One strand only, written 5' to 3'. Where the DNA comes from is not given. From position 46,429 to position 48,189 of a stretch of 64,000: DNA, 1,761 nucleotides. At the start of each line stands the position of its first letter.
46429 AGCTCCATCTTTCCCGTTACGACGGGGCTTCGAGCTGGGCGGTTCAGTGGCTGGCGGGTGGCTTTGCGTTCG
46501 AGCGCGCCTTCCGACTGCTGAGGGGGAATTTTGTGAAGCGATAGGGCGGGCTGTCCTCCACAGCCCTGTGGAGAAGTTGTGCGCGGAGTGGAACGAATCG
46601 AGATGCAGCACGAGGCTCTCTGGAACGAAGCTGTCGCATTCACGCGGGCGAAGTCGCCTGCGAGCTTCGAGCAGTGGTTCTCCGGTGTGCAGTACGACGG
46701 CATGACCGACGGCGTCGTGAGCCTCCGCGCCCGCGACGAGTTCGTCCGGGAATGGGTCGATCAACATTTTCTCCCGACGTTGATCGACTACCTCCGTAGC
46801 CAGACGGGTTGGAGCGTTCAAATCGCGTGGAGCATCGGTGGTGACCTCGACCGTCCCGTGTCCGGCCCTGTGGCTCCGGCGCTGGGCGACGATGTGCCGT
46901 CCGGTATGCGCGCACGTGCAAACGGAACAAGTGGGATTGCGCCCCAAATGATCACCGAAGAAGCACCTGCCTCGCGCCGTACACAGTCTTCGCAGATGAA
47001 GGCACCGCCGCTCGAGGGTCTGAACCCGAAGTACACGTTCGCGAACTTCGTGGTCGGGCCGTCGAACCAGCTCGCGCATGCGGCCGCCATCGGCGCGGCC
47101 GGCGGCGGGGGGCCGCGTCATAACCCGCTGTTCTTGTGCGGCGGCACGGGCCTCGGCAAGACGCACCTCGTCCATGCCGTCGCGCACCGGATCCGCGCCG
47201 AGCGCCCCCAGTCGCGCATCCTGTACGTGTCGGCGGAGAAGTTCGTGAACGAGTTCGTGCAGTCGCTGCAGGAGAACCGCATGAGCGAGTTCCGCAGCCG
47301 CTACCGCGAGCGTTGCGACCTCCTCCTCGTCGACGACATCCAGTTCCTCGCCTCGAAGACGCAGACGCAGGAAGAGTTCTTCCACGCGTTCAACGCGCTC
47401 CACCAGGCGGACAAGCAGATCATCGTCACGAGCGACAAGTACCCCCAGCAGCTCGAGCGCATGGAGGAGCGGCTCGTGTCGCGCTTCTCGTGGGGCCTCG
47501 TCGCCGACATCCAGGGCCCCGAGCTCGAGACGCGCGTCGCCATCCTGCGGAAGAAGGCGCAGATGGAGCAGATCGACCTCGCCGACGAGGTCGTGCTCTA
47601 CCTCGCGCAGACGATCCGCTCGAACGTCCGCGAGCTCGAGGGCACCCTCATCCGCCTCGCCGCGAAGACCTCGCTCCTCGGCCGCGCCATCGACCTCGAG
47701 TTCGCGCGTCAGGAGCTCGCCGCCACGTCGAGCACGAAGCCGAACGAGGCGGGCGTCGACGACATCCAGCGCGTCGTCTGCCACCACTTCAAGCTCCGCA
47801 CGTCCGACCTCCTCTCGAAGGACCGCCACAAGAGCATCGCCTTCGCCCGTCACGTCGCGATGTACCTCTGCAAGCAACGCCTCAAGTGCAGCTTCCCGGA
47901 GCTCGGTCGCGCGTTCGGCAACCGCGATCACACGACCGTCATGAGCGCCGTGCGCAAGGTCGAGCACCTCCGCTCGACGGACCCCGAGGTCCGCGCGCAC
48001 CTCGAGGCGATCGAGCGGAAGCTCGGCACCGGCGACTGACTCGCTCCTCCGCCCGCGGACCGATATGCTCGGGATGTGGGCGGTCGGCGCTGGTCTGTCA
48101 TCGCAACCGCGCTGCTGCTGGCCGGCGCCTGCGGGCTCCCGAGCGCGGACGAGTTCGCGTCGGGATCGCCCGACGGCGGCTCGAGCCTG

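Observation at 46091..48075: dnaA with a lower-GC upstream region carrying DnaA-box-like motifs, and no dnaN downstream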

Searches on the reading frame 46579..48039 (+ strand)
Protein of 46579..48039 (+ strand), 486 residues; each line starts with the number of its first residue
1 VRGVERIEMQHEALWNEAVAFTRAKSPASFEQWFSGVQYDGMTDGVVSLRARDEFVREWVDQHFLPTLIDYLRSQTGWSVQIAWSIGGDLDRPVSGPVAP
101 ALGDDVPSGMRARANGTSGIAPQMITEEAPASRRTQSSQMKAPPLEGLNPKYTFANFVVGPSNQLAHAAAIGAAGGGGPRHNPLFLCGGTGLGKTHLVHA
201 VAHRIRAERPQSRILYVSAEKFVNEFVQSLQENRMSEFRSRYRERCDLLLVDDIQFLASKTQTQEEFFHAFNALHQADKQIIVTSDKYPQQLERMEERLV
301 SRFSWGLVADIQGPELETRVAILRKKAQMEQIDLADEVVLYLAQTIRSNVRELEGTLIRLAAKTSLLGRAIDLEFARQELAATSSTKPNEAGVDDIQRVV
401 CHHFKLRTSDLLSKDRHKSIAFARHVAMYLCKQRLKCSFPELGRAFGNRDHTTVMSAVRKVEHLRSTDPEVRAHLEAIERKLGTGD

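Call 7: search_protein_families(library=pfam, proteins=[window:46579-48039:+])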
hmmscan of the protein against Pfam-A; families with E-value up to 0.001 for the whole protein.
window:46579-48039:+ (486 aa): 7 families
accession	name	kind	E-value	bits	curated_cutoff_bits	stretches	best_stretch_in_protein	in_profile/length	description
PF00308.24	Bac_DnaA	-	2.3e-65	220.1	23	1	148-309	1-161/162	Bacterial DnaA ATPAse domain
PF08299.17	Bac_DnaA_C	-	2.6e-28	98.3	31.5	1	393-461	1-69/69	Bacterial dnaA protein helix-turn-helix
PF01695.23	IstB_IS21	-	2.3e-09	37.6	24.1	1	183-287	94-194/238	IstB-like ATP binding protein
PF11638.13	DnaA_N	-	5.3e-08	32.9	24.6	1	26-71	16-62/65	DnaA N-terminal domain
PF00004.35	AAA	-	2.9e-07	31.4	21.2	1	185-294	2-116/131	ATPase family associated with various cellular activities (AAA)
PF13191.12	AAA_16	-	0.00013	23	32.6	1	166-255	11-104/167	AAA ATPase domain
PF13173.12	AAA_14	-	0.00034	21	27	1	182-302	3-114/129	AAA domain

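Call 12: find_related_loci(query=window:46603-48039:+, collection=genome_contigs, flank=10000)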
Query window:46603-48039:+ (478 aa) in genome_contigs; peptide patterns used: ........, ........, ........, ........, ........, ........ (x = any residue, [..] = any of these).
600 stretches matched a pattern (row limit reached: there are more); 593 encode a relative of the query (tblastn E <= 1e-3); the best 80 are kept; 80 distinct loci.
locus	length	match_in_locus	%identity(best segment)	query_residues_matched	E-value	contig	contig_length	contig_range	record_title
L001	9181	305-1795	81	1-476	0e+0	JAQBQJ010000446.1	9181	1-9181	MAG: Labilithrix sp. isolate RYN_370 scaffold_3997658, whole genome shotgun sequence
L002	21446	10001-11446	76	1-476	0e+0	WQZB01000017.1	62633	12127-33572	MAG: Polyangiaceae bacterium isolate Emb289P4bin44 Ga0123357_10000148, whole genome shotgun sequence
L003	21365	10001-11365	73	6-478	0e+0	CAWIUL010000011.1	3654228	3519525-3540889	MAG: uncultured delta proteobacterium isolate MFD01872.bin.1.328 genome assembly, contig: contig_37708, whole genome sho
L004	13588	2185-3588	69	5-475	0e+0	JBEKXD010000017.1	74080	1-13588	MAG: Polyangiaceae bacterium isolate SPRUCE 643 SPRUCE_643_17, whole genome shotgun sequence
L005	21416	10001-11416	67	7-477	0e+0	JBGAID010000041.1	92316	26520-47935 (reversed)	MAG: Polyangiaceae bacterium isolate MAG_MBR_H125.7 MBRH125-7_opera_contig_1105, whole genome shotgun sequence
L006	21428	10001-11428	65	5-475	0e+0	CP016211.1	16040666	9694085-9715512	Minicystis rosea strain DSM 24000 chromosome, complete genome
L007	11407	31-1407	66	6-475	0e+0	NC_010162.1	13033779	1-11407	Sorangium cellulosum So ce56, complete sequence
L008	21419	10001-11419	64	2-478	0e+0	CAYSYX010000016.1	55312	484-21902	MAG TPA_asm: uncultured Polyangium sp. isolate SRP257259_co1_164 genome assembly, contig: NODE_531_length_55312_cov_5.40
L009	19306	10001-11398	65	6-478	0e+0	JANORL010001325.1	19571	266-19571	MAG: Polyangiaceae bacterium isolate VAR_4_metabat_184 VAR_4_k141_2659891, whole genome shotgun sequence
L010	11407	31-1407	65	6-475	0e+0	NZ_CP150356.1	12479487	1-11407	Sorangium sp. So ce1014 chromosome, complete genome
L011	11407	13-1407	64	2-474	0e+0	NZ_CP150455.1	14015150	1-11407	Sorangium sp. So ce131 chromosome, complete genome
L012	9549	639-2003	64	5-474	0e+0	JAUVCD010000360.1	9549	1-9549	MAG: Myxococcales bacterium isolate CSMAG_262 CSMAG_262_k141_1134605_length_9549_cov_7.0000, whole genome shotgun sequen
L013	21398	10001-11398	64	6-475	0e+0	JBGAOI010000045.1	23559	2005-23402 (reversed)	MAG: Polyangium sp. isolate MAG_MBR_AS.73 MBRAS-73_NODE_45_length_23559_cov_3.509326, whole genome shotgun sequence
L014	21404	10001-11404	64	4-478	0e+0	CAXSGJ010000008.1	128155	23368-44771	MAG: uncultured Polyangiaceae bacterium isolate private_X4_metawrap_bin.4 genome assembly, contig: private_X4_metawrap_b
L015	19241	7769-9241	69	6-478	0e+0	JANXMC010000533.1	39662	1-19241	MAG: Myxococcales bacterium isolate 336R_concoct_46_sub 336R_k141_2719163, whole genome shotgun sequence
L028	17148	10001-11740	72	5-477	7e-159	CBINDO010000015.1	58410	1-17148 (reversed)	MAG TPA_asm: uncultured bacterium isolate SRR16817062_binner13_Refined_9 genome assembly, contig: ERZ27393189.176, whole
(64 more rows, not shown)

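Call 18: find_encoding_contigs(protein=window:46603-48039:+, flank=10000)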
Protein window:46603-48039:+ (478 aa): no gene with exactly this product is on record in the collection.

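Call 19: find_encoding_contigs(protein=window:46579-48039:+, flank=10000)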
Protein window:46579-48039:+ (486 aa): 1 contig read that carries it; 1 place shown.
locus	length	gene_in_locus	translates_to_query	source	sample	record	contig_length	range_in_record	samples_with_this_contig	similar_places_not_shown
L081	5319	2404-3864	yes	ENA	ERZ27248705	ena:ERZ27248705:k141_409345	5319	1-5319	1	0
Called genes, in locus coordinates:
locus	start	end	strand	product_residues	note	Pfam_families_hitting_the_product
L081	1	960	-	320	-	?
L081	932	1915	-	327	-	PF13505:OMP_b-brl (faint)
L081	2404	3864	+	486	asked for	PF11638:DnaA_N, PF00308:Bac_DnaA, PF01695:IstB_IS21, PF00004:AAA (weak), PF08299:Bac_DnaA_C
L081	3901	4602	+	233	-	-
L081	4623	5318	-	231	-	?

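Call 30: find_homologous_proteins(query=A2, max_evalue=1e-30)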
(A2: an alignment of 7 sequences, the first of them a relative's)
Query A2 (7 sequences) (377 aa, profile of the alignment): 3732 proteins with E <= 1e-30 among 8000 candidates; the best 120 are listed.
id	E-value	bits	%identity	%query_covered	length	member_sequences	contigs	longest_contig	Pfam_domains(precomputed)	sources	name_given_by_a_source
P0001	6.2e-208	708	70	100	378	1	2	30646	PF00712.25,PF02768.21,PF02767.22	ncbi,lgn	ncbi:MAG: DNA polymerase III subunit beta [Sandaracinaceae bacterium]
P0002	1.9e-207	707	75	100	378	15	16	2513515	PF00712.25,PF02768.21,PF02767.22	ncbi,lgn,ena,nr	ncbi:MAG: DNA polymerase III subunit beta [Sandaracinaceae bacterium]|nr:MAG: DNA polymerase III sub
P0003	4.8e-206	702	74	100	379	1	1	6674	PF00712.25,PF02768.21,PF02767.22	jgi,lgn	jgi:DNA polymerase-3 subunit beta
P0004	2.6e-205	700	73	100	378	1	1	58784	PF00712.25,PF02768.21,PF02767.22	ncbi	ncbi:MAG: DNA polymerase III subunit beta [Sandaracinaceae bacterium]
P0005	3.1e-205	700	99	100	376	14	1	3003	PF00712.25,PF02768.21,PF02767.22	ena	-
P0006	5.3e-205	699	74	100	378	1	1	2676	PF00712.25,PF02768.21,PF02767.22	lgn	-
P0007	7.1e-205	698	73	100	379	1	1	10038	PF00712.25,PF02768.21,PF02767.22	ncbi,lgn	-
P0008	9.5e-205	698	73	100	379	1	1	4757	PF00712.25,PF02768.21,PF02767.22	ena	-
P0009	2.3e-204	697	72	100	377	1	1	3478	PF00712.25,PF02768.21,PF02767.22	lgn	-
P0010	3.4e-204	696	74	100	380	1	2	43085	PF00712.25,PF02768.21,PF02767.22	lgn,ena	-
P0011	4.0e-204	696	72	100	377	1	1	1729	PF00712.25,PF02768.21,PF02767.22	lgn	-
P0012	4.7e-204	696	71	100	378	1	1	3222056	PF00712.25,PF02768.21,PF02767.22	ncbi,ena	-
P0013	4.7e-204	696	67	100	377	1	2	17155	PF00712.25,PF02768.21,PF02767.22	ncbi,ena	-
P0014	5.9e-204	695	71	100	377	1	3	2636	PF00712.25,PF02768.21,PF02767.22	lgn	-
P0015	6.8e-204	695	72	100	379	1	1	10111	PF00712.25,PF02768.21,PF02767.22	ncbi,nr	ncbi:MAG TPA: DNA polymerase III subunit beta [Sandaracinaceae bacterium LLY-WYZ-13_1]|nr:DNA polyme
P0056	7.3e-200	682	67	100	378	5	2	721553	PF00712.25,PF02768.21,PF02767.22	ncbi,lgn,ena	ncbi:MAG: DNA polymerase III subunit beta [Polyangiales bacterium]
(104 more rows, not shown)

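Call 52: search_protein_representatives(protein=P0056)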
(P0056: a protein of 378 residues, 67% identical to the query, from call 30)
Query: 378 residues. Proteins with E-value up to 0.001 (for the whole library): 39585; up to 1e-10: 24299; up to 1e-30: 5148. The best 150 are listed.
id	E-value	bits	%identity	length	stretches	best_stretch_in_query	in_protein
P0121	4.9e-107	374.7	50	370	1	1-378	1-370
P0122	8.5e-102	357.5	46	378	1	1-378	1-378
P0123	4.6e-101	355.0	50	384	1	5-378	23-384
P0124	5.1e-101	354.9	69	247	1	1-248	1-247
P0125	5.9e-100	351.4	47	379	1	1-378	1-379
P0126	1.2e-99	350.3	47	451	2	1-229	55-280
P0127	1.8e-97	343.3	48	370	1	1-378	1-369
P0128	3.0e-97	342.5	43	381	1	1-378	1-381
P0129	2.2e-96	339.6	46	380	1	1-378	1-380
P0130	6.4e-93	328.2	47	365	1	1-378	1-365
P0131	7.6e-93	328.0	42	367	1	1-378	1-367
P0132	2.1e-92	326.6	45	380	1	1-378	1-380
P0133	2.5e-89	316.4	44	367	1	1-378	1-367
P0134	3.1e-87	309.5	45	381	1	1-378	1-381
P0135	8.3e-87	308.1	49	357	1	3-378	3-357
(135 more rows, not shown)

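Call 53: list_cluster_members(proteins=[P0121, P0122, P0123, P0125, P0127, P0128, P0129, P0130, P0131, P0132])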
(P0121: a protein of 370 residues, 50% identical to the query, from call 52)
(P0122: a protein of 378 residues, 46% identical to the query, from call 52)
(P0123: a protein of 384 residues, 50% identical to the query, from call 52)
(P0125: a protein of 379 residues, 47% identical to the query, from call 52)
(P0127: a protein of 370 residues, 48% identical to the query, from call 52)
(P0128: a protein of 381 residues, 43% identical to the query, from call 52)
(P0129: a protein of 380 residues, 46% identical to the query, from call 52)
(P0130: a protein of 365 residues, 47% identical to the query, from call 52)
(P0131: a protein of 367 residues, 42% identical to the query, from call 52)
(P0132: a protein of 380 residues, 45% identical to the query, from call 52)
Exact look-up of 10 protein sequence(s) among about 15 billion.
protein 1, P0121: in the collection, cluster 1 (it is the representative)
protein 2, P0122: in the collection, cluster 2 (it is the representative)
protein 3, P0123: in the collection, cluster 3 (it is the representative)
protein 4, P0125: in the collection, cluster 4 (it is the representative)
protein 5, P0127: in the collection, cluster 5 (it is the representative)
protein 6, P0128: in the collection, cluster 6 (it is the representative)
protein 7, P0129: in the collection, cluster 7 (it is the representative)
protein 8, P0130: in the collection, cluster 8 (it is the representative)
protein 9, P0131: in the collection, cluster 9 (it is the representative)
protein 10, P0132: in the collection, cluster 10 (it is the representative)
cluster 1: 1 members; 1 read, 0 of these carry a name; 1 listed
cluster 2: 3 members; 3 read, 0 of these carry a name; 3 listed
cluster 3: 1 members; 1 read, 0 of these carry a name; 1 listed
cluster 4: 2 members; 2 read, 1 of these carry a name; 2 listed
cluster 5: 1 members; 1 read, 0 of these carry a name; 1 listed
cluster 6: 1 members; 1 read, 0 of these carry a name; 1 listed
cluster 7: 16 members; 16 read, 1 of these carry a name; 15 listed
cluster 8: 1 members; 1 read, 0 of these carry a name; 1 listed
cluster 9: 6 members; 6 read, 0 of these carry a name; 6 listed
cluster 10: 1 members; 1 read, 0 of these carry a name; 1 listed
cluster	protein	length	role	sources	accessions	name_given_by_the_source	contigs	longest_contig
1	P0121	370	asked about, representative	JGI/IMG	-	-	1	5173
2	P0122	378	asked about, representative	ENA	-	-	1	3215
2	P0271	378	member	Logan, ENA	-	-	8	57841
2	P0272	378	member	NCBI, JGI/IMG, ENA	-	-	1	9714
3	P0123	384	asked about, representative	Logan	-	-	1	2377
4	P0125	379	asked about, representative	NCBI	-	-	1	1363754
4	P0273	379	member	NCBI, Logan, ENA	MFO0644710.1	MAG: DNA polymerase III subunit beta [Polyangiales bacterium]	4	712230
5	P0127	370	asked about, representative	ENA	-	-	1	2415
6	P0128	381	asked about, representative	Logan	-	-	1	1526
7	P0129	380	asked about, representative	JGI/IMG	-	DNA polymerase-3 subunit beta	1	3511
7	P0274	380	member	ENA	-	-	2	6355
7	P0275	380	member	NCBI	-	-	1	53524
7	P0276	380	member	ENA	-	-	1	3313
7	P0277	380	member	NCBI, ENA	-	-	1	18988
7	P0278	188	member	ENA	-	-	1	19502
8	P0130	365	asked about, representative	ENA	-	-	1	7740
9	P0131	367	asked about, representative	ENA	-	-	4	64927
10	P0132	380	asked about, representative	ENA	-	-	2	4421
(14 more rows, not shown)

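Call 58: find_homologous_proteins(query=A3, max_evalue=1e-30)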
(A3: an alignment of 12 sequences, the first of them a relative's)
Query A3 (12 sequences) (384 aa, profile of the alignment): 3541 proteins with E <= 1e-30 among 8000 candidates; the best 120 are listed.
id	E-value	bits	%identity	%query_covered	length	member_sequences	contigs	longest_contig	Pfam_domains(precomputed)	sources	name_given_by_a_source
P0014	5.6e-164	564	51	95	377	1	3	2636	PF00712.25,PF02768.21,PF02767.22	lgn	-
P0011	1.6e-163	562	52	95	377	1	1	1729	PF00712.25,PF02768.21,PF02767.22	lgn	-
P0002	2.6e-163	561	51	95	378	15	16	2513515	PF00712.25,PF02768.21,PF02767.22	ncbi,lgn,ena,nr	ncbi:MAG: DNA polymerase III subunit beta [Sandaracinaceae bacterium]|nr:MAG: DNA polymerase III sub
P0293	2.8e-163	561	45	95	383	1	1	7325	PF00712.25,PF02768.21,PF02767.22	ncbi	-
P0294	3.1e-163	561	45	95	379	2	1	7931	PF00712.25,PF02768.21,PF02767.22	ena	-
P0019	3.6e-163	561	52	95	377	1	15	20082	PF00712.25,PF02768.21,PF02767.22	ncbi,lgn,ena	ncbi:MAG TPA: DNA polymerase III subunit beta [Sandaracinaceae bacterium]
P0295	5.6e-163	560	45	95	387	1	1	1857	PF00712.25,PF02768.21,PF02767.22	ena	-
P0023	6.5e-163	560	51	95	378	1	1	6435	PF00712.25,PF02768.21,PF02767.22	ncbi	-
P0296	7.4e-163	560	45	95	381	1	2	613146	PF00712.25,PF02768.21,PF02767.22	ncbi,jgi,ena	jgi:DNA polymerase-3 subunit beta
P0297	9.0e-163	560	45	95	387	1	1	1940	PF00712.25,PF02768.21,PF02767.22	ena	-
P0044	9.6e-163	560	51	95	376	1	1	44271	PF00712.25,PF02768.21,PF02767.22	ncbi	-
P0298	1.2e-162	559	45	95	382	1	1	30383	PF00712.25,PF02768.21,PF02767.22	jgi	jgi:DNA polymerase-3 subunit beta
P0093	1.2e-162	559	49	95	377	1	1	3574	PF00712.25,PF02768.21,PF02767.22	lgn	-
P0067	2.4e-162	558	51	95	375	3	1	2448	PF00712.25,PF02768.21,PF02767.22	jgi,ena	-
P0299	4.2e-162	557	45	95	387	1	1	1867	PF00712.25,PF02768.21,PF02767.22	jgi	jgi:DNA polymerase III subunit beta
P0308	5.5e-161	554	45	95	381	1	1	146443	PF00712.25,PF02768.21,PF02767.22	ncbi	ncbi:MAG: DNA polymerase III subunit beta [Polyangiaceae bacterium]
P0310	6.2e-161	554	53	95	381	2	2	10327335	PF00712.25,PF02768.21,PF02767.22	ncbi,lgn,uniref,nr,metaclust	ncbi:DNA polymerase III subunit beta [Sandaracinus amylolyticus]|uniref:Beta sliding clamp n=1 Tax=S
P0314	1.4e-160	552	45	95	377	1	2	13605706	PF00712.25,PF02768.21,PF02767.22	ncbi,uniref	ncbi:DNA polymerase III subunit beta [Pendulispora rubella]|uniref:Beta sliding clamp n=1 Tax=Pendul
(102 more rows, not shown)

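Call 59: find_encoding_contigs(protein=P0308, flank=10000, max_places=2)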
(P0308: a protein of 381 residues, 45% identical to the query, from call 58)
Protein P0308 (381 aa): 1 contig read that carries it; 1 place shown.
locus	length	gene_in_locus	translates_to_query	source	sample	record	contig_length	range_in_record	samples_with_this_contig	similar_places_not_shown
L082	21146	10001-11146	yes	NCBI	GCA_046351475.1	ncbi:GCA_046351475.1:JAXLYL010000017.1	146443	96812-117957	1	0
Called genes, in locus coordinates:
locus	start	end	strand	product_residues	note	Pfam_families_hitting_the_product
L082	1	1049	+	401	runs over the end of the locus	-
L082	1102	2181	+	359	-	PF00155:Aminotran_1_2, PF00266:Aminotran_5 (faint)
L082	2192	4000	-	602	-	PF04885:Stig1 (faint)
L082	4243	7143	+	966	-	PF01578:Cytochrom_C_asm, PF16327:CcmF_C, PF05140:ResB (faint), PF03918:CcmH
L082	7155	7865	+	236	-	PF13240:Zn_Ribbon_1 (weak)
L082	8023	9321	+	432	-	-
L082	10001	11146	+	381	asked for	PF00712:DNA_pol3_beta, PF02767:DNA_pol3_beta_2, PF02768:DNA_pol3_beta_3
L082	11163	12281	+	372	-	PF02463:SMC_N, PF13175:AAA_15 (weak), PF13476:AAA_23 (weak), PF13304:AAA_21 (weak)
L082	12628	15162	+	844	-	PF02518:HATPase_c, PF00204:DNA_gyraseB, PF01751:Toprim, PF21249:GyrB_hook (weak), PF18053:GyrB_insert, PF00986:DNA_gyraseB_C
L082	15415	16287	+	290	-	-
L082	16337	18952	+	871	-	PF02861:Clp_N, PF23569:NBD_SMAX1, PF00004:AAA, PF17871:AAA_lid_9, PF07724:AAA_2, PF00004:AAA, PF07728:AAA_5, PF10431:ClpB_D2-small, +9 more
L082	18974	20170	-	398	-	-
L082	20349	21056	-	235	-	-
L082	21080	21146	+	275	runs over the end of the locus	PF07264:EI24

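Call 60: find_encoding_contigs(protein=P0296, flank=10000, max_places=2)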
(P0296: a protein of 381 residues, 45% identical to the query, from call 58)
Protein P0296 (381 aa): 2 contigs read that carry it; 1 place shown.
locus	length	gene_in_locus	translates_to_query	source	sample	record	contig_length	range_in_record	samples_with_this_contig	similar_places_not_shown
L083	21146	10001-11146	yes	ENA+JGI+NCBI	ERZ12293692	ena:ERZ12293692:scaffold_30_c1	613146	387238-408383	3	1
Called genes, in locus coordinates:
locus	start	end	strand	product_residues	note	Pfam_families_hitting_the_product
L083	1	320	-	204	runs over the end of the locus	PF13431:TPR_17 (faint), PF00515:TPR_1 (faint), PF07719:TPR_2 (faint), PF13428:TPR_14 (faint), PF13432:TPR_16, PF13414:TPR_11, PF14559:TPR_19 (weak), PF13424:TPR_12 (weak), +2 more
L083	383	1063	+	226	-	PF01209:Ubie_methyltran, PF05175:MTS, PF06325:PrmA, PF13489:Methyltransf_23, PF08241:Methyltransf_11, PF08242:Methyltransf_12, PF13649:Methyltransf_25, PF13847:Methyltransf_31, +1 more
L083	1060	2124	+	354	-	PF28396:SepQ_C (weak), PF01052:FliMN_C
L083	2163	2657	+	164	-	-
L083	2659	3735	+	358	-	PF00266:Aminotran_5 (faint), PF00155:Aminotran_1_2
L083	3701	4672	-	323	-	PF00892:EamA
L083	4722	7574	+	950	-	PF01578:Cytochrom_C_asm, PF16327:CcmF_C, PF03918:CcmH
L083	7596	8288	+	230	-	-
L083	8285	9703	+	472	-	-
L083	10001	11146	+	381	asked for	PF00712:DNA_pol3_beta, PF02767:DNA_pol3_beta_2, PF02768:DNA_pol3_beta_3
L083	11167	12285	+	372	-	PF02463:SMC_N, PF13476:AAA_23, PF13304:AAA_21 (faint)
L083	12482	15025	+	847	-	PF02518:HATPase_c, PF00204:DNA_gyraseB, PF01751:Toprim, PF18053:GyrB_insert, PF00986:DNA_gyraseB_C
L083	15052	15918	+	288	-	-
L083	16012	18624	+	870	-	PF02861:Clp_N, PF13191:AAA_16 (weak), PF23569:NBD_SMAX1, PF00004:AAA, PF17871:AAA_lid_9, PF07724:AAA_2, PF07728:AAA_5, PF10431:ClpB_D2-small, +9 more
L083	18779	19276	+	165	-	-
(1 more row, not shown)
